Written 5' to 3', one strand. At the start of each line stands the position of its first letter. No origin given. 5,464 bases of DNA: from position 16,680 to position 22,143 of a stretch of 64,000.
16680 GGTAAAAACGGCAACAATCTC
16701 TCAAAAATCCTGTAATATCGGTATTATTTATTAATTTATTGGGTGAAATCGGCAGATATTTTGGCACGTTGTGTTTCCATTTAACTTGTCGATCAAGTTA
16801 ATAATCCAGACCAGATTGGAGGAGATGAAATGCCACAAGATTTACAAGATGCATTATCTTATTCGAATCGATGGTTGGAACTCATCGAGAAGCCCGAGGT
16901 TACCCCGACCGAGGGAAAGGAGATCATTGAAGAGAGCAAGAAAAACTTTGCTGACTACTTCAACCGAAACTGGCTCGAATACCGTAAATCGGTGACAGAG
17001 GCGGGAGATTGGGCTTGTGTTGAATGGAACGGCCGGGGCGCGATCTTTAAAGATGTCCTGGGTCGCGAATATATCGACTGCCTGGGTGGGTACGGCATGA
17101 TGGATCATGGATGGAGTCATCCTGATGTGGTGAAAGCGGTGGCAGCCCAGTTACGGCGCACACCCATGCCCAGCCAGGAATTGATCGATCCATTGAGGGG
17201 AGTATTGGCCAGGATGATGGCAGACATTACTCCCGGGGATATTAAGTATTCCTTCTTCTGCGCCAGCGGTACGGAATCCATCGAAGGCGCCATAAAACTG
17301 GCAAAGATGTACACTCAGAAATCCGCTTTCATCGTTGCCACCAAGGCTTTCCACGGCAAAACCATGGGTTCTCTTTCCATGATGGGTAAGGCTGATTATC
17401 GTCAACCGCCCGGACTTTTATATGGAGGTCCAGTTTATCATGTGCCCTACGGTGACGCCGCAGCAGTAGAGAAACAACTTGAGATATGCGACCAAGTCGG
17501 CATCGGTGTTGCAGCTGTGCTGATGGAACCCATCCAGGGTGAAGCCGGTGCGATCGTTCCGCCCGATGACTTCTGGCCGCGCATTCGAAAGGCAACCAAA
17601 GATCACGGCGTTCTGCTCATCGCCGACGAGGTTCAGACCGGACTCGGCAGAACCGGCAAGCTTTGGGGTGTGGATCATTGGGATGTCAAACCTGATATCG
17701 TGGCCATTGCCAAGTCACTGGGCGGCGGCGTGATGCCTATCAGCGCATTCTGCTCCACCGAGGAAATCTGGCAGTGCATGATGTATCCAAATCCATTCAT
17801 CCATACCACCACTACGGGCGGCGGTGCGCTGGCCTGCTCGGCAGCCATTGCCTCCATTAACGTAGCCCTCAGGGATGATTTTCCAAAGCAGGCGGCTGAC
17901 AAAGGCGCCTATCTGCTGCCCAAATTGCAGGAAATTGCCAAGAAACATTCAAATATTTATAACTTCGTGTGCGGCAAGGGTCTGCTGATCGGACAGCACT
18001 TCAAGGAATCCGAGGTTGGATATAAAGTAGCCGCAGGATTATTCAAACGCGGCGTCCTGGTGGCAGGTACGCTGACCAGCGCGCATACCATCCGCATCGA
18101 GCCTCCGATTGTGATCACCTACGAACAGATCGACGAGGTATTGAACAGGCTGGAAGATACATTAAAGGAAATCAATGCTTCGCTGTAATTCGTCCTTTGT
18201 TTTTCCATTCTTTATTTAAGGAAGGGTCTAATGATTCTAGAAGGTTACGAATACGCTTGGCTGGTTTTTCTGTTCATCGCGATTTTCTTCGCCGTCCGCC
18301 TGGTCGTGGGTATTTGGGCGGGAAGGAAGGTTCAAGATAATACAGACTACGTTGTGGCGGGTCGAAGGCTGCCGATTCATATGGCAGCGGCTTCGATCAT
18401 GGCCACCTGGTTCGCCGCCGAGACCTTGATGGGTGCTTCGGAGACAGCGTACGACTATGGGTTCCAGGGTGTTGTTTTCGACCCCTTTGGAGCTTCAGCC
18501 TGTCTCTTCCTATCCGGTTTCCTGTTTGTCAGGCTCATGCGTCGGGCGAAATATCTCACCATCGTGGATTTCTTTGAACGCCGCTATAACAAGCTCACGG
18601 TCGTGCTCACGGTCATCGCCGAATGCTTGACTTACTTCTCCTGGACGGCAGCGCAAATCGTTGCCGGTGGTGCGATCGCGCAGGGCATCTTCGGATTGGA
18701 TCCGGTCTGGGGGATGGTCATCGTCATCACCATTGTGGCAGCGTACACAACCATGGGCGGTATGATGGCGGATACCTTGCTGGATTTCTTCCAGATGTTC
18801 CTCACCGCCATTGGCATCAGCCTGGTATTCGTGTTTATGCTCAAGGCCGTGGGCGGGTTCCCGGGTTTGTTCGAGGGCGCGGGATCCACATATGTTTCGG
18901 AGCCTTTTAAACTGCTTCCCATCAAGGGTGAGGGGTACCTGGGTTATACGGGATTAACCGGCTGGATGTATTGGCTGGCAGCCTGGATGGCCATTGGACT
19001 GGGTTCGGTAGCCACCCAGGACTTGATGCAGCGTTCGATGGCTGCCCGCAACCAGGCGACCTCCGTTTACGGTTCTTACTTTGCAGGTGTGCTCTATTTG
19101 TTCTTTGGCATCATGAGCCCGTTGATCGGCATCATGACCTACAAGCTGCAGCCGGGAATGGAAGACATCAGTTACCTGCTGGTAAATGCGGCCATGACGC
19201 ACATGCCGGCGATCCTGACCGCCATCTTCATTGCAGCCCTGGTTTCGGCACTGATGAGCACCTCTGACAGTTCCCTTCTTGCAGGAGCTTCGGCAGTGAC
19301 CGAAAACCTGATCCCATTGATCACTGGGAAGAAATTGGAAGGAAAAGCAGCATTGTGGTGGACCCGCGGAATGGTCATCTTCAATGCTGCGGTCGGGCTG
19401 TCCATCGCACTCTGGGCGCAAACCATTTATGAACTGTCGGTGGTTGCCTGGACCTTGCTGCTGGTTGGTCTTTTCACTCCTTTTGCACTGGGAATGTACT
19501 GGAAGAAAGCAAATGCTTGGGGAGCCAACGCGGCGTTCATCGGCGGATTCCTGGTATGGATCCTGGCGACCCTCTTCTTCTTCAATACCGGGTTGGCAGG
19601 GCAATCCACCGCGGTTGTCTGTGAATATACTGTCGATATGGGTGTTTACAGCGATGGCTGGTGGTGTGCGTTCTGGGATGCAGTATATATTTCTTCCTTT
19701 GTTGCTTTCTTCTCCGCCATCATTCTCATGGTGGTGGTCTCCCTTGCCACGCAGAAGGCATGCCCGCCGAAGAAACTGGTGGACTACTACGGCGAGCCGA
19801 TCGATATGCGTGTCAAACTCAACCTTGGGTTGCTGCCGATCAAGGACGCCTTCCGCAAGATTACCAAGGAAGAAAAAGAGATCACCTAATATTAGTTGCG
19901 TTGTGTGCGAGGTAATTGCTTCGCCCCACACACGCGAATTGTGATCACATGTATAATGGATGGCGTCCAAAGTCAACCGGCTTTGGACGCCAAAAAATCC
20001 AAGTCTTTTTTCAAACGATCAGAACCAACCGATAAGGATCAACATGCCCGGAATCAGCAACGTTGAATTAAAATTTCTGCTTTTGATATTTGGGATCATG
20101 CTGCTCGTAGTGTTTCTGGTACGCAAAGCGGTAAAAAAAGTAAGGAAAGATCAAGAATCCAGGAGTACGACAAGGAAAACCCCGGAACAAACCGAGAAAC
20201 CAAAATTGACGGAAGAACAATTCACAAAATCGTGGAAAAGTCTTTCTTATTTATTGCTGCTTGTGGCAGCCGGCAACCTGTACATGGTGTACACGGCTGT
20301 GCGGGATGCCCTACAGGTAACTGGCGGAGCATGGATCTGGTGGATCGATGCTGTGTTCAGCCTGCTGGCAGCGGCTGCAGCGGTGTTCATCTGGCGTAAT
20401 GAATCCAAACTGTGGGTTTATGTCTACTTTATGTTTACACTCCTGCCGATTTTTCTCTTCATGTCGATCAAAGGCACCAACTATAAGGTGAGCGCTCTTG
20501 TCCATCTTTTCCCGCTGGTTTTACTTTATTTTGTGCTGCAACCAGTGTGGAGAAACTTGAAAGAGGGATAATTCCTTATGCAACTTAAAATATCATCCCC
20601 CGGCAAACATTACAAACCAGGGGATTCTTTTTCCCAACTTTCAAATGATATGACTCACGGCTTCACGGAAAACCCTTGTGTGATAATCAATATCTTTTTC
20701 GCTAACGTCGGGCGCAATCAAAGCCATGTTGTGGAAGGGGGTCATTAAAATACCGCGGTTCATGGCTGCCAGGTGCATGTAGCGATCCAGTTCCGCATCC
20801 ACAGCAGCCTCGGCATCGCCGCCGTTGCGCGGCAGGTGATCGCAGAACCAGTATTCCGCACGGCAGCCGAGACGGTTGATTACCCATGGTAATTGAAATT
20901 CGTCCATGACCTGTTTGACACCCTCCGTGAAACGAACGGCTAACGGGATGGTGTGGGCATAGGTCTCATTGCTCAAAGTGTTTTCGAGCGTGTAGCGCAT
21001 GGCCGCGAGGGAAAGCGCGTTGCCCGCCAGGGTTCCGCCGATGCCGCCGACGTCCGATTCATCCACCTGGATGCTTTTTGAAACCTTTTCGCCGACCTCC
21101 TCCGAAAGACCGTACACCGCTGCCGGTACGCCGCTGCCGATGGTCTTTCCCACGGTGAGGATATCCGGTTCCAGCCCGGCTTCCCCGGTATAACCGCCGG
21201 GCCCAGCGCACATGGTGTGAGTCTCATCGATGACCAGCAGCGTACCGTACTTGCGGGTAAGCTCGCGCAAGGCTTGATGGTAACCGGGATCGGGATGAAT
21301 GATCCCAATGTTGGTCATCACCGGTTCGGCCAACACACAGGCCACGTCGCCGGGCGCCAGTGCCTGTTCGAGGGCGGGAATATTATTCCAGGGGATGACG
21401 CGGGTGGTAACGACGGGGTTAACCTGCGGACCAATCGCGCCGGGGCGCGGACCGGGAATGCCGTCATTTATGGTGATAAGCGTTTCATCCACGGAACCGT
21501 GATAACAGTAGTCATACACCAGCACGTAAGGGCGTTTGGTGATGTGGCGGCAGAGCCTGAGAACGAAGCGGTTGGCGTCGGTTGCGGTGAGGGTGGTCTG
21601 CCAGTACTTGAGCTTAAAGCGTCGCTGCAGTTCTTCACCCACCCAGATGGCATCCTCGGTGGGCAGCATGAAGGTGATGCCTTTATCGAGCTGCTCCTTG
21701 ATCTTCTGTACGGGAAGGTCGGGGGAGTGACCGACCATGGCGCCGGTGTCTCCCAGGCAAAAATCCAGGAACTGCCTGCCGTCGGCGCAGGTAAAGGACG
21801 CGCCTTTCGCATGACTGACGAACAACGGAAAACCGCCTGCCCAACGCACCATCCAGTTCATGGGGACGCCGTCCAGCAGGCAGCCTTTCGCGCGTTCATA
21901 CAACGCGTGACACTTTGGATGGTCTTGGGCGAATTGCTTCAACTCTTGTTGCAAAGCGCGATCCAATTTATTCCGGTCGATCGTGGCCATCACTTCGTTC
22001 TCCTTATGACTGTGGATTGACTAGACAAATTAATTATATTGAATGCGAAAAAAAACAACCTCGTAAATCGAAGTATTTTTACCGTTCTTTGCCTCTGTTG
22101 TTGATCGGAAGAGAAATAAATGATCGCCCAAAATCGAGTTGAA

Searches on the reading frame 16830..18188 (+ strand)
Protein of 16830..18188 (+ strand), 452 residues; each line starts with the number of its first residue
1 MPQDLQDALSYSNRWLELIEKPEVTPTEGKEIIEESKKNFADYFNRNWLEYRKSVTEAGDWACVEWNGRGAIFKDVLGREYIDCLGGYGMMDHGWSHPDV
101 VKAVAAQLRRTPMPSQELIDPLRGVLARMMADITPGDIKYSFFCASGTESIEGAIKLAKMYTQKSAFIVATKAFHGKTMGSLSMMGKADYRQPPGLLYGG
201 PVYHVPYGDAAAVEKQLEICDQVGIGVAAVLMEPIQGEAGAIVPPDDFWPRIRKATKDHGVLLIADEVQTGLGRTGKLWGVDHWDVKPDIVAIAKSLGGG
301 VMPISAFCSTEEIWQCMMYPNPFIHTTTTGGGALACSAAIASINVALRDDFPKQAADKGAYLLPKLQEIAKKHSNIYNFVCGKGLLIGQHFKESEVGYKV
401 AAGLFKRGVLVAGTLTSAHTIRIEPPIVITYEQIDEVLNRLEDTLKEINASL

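Call 80: search_protein_families(library=pfam, proteins=[window:16830-18188:+], max_evalue=0.00001)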
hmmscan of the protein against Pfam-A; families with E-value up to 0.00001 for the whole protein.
window:16830-18188:+ (452 aa): 1 family
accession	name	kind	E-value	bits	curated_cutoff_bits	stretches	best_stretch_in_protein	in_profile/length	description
PF00202.27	Aminotran_3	-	3e-92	309.8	30.5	1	67-445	15-403/403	Aminotransferase class-III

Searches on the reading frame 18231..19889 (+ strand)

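Call 81: search_protein_families(library=pfam, proteins=[window:18231-19889:+], max_evalue=0.00001)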
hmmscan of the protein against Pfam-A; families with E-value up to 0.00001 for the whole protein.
window:18231-19889:+ (552 aa): 1 family
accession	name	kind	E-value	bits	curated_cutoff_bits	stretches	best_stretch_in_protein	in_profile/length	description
PF00474.23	SSF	-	8.9e-38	130.6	22.8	1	40-439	1-406/406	Sodium:solute symporter family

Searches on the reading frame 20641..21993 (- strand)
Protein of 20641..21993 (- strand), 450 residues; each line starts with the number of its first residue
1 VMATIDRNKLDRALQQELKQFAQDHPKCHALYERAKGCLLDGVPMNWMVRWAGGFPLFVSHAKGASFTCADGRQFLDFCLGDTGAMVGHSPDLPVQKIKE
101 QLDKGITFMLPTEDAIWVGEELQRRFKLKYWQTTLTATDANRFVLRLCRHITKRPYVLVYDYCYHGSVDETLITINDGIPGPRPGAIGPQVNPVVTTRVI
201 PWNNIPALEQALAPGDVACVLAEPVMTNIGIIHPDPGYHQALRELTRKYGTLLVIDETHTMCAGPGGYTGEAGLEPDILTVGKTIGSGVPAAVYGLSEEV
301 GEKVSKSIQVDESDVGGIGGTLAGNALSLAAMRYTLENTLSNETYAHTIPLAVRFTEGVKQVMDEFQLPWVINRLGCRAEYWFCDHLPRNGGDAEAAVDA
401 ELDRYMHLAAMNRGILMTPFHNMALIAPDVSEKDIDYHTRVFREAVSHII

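Call 50: search_protein_families(library=pfam, proteins=[window:20641-21993:-], max_evalue=0.001)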
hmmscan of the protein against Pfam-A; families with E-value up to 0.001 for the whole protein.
window:20641-21993:- (450 aa): 1 family
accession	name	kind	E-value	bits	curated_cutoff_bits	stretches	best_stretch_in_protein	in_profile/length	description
PF00202.27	Aminotran_3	-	4.8e-33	114.9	30.5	1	52-348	6-315/403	Aminotransferase class-III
